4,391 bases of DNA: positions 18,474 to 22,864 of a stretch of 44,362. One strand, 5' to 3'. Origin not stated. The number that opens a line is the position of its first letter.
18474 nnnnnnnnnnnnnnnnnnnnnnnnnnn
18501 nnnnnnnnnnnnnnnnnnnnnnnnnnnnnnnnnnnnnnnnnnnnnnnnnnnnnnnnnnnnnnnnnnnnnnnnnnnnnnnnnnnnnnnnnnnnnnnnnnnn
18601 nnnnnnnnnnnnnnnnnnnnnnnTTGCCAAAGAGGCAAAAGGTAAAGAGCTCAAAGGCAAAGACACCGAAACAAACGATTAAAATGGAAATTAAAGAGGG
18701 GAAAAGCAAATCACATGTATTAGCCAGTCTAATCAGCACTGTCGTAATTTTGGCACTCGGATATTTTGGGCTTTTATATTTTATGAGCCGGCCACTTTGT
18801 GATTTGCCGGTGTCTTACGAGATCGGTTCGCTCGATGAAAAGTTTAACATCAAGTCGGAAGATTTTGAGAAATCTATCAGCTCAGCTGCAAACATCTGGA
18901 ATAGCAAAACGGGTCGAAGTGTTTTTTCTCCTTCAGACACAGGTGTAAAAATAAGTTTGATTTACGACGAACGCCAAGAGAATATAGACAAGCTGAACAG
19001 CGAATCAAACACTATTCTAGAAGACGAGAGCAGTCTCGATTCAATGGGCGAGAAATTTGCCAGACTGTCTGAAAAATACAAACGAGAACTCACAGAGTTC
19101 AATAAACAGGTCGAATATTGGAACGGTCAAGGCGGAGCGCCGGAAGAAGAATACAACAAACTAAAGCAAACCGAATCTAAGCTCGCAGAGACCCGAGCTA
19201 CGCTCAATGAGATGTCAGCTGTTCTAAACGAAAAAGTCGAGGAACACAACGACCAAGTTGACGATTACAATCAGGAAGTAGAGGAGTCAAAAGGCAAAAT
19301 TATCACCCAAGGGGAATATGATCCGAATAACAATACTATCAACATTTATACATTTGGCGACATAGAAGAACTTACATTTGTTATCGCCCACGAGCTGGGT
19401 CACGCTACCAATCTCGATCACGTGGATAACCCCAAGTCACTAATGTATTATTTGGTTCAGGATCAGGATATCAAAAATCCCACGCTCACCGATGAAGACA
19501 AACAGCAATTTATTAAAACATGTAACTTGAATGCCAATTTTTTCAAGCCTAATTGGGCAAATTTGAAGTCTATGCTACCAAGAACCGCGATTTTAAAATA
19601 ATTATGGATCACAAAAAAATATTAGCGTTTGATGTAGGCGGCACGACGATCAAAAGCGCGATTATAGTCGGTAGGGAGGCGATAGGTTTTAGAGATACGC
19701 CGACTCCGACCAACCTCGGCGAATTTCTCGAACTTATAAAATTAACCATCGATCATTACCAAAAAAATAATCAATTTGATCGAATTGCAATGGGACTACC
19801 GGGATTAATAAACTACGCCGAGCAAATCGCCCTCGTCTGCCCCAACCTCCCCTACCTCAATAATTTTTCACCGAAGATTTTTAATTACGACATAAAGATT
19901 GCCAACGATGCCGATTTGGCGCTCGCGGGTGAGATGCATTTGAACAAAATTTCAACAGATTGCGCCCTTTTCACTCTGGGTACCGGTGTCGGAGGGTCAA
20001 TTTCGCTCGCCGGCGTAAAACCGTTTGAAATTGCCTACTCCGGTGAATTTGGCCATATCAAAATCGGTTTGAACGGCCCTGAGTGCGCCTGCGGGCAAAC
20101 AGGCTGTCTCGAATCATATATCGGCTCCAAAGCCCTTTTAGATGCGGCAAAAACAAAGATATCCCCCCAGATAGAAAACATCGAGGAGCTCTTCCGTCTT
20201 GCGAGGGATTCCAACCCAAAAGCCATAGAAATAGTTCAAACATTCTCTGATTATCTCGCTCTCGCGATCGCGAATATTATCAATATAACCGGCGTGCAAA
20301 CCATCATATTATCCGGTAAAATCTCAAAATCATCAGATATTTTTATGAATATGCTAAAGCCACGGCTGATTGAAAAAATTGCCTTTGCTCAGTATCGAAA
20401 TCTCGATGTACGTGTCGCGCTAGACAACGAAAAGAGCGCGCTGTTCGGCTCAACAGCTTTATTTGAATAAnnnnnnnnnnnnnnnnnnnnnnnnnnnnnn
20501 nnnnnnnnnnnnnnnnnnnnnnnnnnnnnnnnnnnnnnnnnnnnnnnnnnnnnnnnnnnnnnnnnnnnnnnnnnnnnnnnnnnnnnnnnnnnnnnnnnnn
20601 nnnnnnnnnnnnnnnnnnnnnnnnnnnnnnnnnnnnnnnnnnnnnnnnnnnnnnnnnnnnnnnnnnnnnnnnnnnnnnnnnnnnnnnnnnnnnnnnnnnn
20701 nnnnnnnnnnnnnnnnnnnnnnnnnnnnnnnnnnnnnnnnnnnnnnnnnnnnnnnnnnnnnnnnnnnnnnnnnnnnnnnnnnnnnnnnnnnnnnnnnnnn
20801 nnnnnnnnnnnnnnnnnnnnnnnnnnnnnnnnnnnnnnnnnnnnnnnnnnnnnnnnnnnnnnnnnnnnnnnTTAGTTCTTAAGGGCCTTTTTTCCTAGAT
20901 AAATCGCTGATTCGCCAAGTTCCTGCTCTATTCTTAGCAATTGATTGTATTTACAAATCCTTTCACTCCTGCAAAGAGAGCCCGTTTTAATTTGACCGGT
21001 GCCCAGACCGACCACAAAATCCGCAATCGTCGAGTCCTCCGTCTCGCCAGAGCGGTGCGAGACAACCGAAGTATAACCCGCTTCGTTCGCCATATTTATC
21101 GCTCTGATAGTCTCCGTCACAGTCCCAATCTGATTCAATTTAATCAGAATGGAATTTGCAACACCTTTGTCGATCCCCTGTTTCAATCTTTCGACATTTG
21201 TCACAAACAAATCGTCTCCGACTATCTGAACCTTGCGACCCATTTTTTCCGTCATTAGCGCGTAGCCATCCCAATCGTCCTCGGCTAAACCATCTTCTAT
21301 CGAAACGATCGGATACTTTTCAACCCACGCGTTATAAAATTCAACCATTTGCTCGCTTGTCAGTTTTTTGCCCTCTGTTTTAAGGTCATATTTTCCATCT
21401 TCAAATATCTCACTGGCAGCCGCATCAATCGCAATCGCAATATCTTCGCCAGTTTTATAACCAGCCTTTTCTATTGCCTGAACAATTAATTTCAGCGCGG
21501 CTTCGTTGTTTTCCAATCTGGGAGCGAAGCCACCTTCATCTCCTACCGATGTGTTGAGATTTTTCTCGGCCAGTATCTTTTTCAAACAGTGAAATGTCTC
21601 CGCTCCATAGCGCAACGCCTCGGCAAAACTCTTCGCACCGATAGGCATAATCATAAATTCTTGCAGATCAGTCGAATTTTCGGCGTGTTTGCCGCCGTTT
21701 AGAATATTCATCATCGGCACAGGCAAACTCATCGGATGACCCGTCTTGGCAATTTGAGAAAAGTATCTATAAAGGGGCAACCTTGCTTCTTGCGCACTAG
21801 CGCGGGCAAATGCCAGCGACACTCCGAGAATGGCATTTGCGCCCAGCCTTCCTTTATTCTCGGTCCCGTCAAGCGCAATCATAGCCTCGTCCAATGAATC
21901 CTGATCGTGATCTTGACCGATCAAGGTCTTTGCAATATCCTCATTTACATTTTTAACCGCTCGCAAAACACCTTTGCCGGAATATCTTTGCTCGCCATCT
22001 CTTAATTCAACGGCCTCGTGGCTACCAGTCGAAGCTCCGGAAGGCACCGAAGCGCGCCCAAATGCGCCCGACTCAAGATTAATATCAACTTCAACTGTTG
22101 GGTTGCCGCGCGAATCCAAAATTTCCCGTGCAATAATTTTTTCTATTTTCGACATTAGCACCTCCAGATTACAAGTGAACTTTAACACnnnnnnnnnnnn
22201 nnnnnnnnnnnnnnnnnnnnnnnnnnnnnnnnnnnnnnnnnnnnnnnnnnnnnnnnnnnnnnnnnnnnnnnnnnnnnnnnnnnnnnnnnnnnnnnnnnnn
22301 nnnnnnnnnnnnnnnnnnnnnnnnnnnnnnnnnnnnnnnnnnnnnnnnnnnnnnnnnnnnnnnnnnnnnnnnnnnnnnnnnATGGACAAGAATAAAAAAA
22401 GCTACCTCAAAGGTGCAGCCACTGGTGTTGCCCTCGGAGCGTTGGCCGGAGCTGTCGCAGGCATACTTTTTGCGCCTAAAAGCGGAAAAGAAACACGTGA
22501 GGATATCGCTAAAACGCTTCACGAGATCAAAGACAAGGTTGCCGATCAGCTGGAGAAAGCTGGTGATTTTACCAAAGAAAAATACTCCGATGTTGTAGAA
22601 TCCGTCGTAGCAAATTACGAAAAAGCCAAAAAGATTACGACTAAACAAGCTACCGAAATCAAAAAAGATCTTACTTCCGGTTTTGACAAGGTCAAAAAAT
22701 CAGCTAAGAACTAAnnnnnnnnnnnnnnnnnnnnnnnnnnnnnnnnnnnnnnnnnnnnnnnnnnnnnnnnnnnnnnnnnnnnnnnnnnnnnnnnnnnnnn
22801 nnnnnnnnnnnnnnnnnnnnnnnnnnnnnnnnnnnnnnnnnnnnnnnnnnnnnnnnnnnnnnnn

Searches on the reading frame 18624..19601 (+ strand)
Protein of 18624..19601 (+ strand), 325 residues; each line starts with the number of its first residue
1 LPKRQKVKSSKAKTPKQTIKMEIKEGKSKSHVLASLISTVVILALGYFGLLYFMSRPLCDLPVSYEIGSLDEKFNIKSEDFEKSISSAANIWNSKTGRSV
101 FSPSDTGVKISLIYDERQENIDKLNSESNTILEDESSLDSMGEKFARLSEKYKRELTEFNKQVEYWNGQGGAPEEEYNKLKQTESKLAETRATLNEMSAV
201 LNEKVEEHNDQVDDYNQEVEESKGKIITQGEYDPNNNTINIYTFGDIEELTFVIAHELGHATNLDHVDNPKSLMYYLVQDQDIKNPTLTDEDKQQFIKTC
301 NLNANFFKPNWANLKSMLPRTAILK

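Call 85: search_protein_families(library=pfam, proteins=[window:18624-19601:+], max_evalue=0.00001)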
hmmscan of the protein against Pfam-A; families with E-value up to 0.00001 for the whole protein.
window:18624-19601:+ (325 aa): 1 family
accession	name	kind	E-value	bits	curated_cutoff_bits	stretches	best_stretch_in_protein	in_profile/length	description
PF00413.30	Peptidase_M10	-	1.3e-07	32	24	1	76-295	18-153/159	Matrixin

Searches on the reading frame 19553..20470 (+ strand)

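Call 85: search_protein_families(library=pfam, proteins=[window:19553-20470:+], max_evalue=0.00001)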
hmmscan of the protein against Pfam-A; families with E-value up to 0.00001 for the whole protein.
window:19553-20470:+ (305 aa): 1 family
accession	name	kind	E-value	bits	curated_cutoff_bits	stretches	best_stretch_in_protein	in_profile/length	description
PF00480.26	ROK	-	4.5e-39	135.2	22.9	1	24-304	2-291/294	ROK family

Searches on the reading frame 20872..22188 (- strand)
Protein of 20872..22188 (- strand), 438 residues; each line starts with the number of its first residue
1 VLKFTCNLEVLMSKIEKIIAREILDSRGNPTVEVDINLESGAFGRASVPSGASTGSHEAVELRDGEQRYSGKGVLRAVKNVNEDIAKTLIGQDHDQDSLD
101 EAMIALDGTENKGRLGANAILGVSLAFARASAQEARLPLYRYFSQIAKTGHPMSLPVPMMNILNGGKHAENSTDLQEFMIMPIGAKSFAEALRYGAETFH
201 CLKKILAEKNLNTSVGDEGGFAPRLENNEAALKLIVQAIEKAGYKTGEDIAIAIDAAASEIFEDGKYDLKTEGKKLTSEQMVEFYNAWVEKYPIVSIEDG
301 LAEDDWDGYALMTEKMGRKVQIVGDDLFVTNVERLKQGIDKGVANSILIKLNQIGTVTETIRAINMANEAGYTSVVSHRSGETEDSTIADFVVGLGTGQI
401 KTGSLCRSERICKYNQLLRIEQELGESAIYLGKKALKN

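Call 85: search_protein_families(library=pfam, proteins=[window:20872-22188:-], max_evalue=0.00001)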
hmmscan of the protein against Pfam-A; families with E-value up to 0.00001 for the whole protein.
window:20872-22188:- (438 aa): 4 families
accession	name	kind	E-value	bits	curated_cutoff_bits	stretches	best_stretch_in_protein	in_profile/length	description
PF00113.28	Enolase_C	-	1.5e-135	451.7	21.5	1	153-437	2-294/296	Enolase, C-terminal TIM barrel domain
PF03952.21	Enolase_N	-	5.7e-57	192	35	1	15-142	1-130/131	Enolase, N-terminal domain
PF13378.12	MR_MLE_C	-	2e-07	31.4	29.4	1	256-374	35-150/219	Enolase C-terminal domain-like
PF07476.17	MAAL_C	-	5.1e-06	26.3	27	1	314-398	134-217/249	Methylaspartate ammonia-lyase C-terminus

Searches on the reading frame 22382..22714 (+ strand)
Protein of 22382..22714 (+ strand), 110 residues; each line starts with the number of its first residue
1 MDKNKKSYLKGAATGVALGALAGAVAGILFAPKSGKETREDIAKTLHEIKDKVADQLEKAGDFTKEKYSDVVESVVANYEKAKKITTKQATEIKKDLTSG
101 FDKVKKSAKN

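Call 55: search_protein_families(library=pfam, proteins=[window:22382-22714:+], max_evalue=0.001)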
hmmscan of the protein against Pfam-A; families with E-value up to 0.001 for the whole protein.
window:22382-22714:+ (110 aa): 2 families
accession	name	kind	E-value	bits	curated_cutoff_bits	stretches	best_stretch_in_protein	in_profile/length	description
PF12732.12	YtxH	-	9.3e-21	74.5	37.5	1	14-84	2-68/71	YtxH-like protein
PF13441.11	Gly-zipper_YMGG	-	0.00041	20.4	28.9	1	10-31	5-23/45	YMGG-like Gly-zipper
